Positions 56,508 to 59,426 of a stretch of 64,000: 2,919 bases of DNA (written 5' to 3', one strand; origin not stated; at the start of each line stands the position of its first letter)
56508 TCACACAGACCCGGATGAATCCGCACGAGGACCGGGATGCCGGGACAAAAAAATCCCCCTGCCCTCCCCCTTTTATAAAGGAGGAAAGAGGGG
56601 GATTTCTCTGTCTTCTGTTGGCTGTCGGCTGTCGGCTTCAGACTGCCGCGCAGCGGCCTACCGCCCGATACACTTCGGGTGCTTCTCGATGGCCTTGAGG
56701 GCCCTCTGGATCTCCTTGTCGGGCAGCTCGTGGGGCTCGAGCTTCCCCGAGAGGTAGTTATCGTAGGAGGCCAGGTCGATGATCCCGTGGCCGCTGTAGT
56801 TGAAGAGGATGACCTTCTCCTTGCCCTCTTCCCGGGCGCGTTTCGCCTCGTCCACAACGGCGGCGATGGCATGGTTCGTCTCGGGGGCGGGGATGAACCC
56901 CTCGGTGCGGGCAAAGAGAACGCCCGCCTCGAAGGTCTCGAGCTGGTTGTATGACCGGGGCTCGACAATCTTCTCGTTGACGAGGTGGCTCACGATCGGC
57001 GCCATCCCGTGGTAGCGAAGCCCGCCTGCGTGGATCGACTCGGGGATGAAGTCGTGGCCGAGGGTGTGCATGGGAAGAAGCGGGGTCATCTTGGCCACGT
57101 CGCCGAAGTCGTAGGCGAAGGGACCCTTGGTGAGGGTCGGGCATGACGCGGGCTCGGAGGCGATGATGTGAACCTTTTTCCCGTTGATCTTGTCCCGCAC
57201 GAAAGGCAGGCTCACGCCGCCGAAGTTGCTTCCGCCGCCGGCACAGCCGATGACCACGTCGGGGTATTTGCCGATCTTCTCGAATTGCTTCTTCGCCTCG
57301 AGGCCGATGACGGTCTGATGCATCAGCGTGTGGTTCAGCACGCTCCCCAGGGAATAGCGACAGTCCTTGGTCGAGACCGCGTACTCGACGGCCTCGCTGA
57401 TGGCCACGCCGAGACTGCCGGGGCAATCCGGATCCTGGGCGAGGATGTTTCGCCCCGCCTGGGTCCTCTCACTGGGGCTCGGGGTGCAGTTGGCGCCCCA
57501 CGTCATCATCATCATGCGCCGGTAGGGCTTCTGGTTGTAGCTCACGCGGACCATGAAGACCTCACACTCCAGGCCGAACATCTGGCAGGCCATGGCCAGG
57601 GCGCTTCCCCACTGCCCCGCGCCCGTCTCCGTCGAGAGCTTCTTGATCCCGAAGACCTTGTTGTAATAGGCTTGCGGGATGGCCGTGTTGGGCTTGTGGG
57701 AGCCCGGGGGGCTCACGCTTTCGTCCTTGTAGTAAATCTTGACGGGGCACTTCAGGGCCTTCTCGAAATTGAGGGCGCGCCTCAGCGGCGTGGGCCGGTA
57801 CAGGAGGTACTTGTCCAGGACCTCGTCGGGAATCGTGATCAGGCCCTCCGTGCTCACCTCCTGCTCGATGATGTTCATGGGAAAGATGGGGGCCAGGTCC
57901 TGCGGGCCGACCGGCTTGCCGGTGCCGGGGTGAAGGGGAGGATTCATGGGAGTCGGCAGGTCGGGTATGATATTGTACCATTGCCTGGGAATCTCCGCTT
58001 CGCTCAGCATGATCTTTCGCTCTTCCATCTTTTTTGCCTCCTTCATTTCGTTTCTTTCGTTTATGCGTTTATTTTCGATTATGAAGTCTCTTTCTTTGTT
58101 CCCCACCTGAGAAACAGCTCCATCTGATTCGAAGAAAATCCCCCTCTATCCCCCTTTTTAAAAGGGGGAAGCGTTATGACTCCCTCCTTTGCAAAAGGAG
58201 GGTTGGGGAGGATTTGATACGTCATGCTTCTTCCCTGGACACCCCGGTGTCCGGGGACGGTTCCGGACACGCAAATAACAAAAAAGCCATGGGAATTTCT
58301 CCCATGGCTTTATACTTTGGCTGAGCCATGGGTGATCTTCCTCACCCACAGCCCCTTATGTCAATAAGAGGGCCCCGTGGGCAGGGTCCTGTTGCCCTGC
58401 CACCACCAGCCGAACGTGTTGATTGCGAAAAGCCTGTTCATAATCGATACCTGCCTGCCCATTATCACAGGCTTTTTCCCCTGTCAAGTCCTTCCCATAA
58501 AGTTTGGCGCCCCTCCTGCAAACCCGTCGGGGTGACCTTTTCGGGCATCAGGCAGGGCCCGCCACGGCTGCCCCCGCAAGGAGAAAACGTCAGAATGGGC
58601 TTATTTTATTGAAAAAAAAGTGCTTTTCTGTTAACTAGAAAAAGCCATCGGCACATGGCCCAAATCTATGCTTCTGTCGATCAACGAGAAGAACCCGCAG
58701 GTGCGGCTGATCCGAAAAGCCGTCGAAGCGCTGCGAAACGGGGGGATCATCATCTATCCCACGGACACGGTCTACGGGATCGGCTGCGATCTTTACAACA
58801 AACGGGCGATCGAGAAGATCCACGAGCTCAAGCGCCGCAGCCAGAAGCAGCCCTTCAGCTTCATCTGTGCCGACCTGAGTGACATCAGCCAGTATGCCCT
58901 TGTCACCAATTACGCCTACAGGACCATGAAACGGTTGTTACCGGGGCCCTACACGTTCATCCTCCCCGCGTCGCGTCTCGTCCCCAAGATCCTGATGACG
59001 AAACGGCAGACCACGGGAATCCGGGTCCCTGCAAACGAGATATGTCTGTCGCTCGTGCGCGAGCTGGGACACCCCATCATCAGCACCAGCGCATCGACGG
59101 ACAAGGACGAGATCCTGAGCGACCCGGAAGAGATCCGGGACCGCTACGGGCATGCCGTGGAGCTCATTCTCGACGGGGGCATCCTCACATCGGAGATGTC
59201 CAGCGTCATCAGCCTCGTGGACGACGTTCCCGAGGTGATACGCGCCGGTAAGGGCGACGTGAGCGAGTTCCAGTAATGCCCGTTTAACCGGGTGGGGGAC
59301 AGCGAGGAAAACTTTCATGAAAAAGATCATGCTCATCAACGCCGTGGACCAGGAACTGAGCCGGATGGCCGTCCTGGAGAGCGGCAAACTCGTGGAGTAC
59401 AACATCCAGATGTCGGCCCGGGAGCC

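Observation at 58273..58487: Unannotated Trp leader peptide (WWW) with terminator/antiterminator switch upstream of stand-alone trpB2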

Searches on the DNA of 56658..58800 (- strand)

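Call 5: search_rna_families(source=window, start=57900, end=58800, threshold=evalue, max_evalue=10, show_alignments=3)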
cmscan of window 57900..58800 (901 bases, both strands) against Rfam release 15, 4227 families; matches with E-value up to 10: 10.
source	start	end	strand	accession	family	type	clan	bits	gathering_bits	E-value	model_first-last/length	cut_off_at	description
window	58147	58207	+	RF03520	mir-3059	Gene; miRNA;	-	26.8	88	0.0069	1-59/59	no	mir-3059 microRNA precursor family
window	58279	58314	-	RF03535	TEG147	Cis-reg;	-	25.2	56.1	0.021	1-60/60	no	Staphylococcus aureus small RNA TEG147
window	58134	58217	-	RF03861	mir-4484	Gene; miRNA;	-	23.1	90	0.19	1-89/89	no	mir-4484 microRNA precursor family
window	58286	58369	+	RF01225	ACA64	Gene; snRNA; snoRNA; HACA-box;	-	20.5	35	0.077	1-128/128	no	Small nucleolar RNA ACA64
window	57933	58045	-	RF02158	NPPA-AS1_3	Gene; lncRNA;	-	19.6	55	0.062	1-108/108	no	NPPA antisense RNA 1 conserved region 3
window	58277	58390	-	RF00378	Qrr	Gene; sRNA;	-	18.4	50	1.4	1-108/108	no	Qrr RNA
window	58077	58195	-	RF03096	RAGATH-19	Gene; sRNA;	-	18.2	85.6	3.7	1-141/141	no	RAGATH-19 RNA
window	58138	58213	-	RF03933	MIR6445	Gene; miRNA;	-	17.4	100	2.2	1-117/117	no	MIR6445 microRNA precursor family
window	58281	58313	+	RF00803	mir-425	Gene; miRNA;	-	14.1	60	9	1-85/85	no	mir-425 microRNA precursor family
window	58283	58312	-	RF00030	RNase_MRP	Gene; ribozyme;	CL00002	9.9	50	2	1-266/266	no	RNase MRP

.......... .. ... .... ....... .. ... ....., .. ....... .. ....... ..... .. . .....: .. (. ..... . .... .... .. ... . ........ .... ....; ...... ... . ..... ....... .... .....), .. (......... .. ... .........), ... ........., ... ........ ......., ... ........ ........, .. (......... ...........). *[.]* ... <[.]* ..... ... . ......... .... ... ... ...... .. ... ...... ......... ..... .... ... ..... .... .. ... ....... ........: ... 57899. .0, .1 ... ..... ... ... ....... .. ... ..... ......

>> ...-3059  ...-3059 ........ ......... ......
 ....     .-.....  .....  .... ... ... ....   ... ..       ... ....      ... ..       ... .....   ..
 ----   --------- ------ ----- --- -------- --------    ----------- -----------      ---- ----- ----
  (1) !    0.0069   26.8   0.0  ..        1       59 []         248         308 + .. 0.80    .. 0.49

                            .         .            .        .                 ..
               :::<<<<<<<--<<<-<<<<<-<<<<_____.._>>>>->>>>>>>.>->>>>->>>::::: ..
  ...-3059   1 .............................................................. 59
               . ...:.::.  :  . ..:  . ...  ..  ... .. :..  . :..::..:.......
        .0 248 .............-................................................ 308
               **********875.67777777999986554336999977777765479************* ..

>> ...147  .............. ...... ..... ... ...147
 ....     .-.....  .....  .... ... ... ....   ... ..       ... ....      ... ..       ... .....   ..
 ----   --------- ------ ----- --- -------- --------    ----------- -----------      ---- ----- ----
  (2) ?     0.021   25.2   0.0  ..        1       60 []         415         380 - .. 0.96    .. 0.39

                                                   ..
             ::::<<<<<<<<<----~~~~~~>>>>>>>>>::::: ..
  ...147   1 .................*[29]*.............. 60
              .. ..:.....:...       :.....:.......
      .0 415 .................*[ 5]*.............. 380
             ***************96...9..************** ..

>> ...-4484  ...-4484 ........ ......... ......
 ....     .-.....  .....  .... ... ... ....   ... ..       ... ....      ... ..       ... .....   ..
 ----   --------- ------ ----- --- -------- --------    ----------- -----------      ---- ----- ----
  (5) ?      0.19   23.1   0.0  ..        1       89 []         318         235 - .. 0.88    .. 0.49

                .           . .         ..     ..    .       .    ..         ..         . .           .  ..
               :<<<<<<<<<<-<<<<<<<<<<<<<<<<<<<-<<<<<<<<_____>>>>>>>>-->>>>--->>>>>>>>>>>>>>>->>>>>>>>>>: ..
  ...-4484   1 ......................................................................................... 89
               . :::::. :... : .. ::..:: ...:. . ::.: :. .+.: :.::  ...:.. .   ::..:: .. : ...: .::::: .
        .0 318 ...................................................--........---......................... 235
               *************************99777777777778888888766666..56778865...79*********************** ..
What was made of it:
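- Closest known: Escherichia coli trpL attenuator. Different: No sequence or structure homology: no Rfam hit at E <= 10 (call 5).
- Tried and rejected: A scan of the region at E <= 10 gave only spurious miRNA and terminator-like hits (call 5).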

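Call 48: search_rna_families(sources=[L005, L007, L009, L012, L014, L016, L018, L019, L030, L031, L033, L035, L036, L039, L042, L044, L054, L061, L073, L076], threshold=gathering)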
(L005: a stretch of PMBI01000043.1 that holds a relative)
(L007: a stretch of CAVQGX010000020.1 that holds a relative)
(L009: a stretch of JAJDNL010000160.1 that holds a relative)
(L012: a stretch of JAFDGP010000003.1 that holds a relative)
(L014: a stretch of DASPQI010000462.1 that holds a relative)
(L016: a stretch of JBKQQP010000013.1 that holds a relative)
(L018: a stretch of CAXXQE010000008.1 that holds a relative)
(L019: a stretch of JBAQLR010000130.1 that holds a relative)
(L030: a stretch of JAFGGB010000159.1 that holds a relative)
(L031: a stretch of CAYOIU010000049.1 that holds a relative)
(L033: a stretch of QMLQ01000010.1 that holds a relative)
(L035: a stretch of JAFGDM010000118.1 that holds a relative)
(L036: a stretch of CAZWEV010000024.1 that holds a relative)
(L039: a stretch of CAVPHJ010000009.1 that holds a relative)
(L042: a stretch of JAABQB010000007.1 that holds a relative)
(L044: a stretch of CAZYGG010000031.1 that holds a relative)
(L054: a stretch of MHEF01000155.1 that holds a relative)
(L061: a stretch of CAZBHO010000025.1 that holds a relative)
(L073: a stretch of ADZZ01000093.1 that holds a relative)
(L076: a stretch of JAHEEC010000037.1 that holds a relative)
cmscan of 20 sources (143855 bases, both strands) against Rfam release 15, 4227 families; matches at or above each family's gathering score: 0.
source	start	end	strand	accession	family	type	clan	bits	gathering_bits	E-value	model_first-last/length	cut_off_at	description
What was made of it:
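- On T-box leader: No T-box hit in the window region (call 5) or in 20 related loci (call 48).
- Tried and rejected: A scan of 20 relatives lacking the leader gave nothing (call 48).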

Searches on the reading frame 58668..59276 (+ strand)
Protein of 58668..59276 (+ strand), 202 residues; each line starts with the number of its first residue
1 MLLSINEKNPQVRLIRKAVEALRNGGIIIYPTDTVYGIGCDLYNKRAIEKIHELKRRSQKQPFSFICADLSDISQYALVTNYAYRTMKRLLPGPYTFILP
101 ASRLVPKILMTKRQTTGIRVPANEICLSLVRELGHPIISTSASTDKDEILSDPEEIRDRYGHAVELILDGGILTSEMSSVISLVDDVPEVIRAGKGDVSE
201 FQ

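Call 6: search_protein_families(library=ncbifam, proteins=[window:58668-59276:+])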
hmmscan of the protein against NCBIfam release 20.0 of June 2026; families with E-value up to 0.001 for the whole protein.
window:58668-59276:+ (202 aa): 3 families
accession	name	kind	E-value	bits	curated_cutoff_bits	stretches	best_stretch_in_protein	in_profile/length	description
TIGR00057.1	TIGR00057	equivalog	3.8e-67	225.4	123.2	1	5-197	1-194/202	L-threonylcarbamoyladenylate synthase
NF007919.1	PRK10634.1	equivalog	2.5e-30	105.3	175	1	19-181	2-166/176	L-threonylcarbamoyladenylate synthase type 1 TsaC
TIGR00143.1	hypF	equivalog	2.5e-08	32.6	466.1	1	14-196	193-376/741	carbamoyltransferase HypF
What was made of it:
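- Checked: The divergent gene is TsaC-type (call 6).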
